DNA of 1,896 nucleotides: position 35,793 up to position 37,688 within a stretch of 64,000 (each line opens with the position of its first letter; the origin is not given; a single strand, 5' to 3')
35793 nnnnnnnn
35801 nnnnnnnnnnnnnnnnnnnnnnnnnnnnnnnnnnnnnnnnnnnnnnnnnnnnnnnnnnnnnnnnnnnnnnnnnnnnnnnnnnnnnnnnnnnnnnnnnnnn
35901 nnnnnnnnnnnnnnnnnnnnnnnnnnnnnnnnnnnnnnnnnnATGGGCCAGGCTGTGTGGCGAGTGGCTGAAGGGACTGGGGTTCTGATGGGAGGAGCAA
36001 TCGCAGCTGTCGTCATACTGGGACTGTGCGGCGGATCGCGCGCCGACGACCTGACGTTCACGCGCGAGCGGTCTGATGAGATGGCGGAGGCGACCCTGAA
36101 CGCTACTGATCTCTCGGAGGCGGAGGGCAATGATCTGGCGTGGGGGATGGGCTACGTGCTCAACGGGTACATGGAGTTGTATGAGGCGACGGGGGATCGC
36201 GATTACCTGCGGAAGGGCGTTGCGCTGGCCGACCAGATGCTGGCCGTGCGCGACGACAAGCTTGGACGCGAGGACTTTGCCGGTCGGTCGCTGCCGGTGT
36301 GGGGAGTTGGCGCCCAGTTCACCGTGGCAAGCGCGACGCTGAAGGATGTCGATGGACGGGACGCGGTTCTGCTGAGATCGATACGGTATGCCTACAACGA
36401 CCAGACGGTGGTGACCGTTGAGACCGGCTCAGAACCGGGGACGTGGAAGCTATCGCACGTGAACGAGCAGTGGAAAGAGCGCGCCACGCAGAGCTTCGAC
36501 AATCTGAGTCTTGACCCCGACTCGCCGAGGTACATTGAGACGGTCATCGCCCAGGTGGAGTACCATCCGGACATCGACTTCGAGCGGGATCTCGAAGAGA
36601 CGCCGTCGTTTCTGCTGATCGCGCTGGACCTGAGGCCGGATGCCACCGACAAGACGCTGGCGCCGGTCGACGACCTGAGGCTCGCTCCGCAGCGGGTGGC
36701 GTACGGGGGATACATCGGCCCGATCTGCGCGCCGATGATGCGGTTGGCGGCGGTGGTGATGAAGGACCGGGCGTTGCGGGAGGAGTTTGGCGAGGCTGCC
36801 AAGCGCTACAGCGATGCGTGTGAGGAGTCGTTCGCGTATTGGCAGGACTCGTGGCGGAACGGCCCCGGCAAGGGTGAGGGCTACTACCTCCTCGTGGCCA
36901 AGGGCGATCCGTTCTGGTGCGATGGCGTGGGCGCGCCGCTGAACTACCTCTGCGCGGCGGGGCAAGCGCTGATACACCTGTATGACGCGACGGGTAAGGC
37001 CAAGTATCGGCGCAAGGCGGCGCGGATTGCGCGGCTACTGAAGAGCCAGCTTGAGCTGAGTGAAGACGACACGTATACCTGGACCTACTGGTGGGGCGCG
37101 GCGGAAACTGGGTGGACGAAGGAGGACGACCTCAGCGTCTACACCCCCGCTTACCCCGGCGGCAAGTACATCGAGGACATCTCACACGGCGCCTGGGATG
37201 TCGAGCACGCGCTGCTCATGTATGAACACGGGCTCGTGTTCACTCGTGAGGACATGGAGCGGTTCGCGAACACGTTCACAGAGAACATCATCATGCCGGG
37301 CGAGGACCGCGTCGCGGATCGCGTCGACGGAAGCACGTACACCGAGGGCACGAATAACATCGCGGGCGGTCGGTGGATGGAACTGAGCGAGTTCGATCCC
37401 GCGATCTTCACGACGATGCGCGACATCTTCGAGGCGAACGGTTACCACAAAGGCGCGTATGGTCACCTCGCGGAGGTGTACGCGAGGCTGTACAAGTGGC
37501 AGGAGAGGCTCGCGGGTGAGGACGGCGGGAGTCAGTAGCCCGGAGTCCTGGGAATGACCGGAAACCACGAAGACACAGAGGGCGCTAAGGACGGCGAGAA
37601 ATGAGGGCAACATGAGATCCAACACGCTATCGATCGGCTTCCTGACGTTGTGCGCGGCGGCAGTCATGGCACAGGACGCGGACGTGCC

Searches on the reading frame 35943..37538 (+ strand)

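Call 3: search_protein_families(library=pfam, proteins=[window:35943-37538:+])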
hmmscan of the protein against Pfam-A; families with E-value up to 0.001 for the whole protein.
window:35943-37538:+ (531 aa): 0 families

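Call 62: search_protein_families(library=pfam, proteins=[window:35943-37538:+], max_evalue=0.1)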
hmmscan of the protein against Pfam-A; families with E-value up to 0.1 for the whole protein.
window:35943-37538:+ (531 aa): 2 families
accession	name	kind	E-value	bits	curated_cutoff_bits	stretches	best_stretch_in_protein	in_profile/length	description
PF07470.19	Glyco_hydro_88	-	0.0013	18.2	26.6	1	47-100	5-62/352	Glycosyl Hydrolase Family 88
PF07944.18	Beta-AFase-like_GH127_cat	-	0.039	13.4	24.9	0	67-95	175-203/376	Beta-L-arabinofuranosidase, GH127 catalytic domain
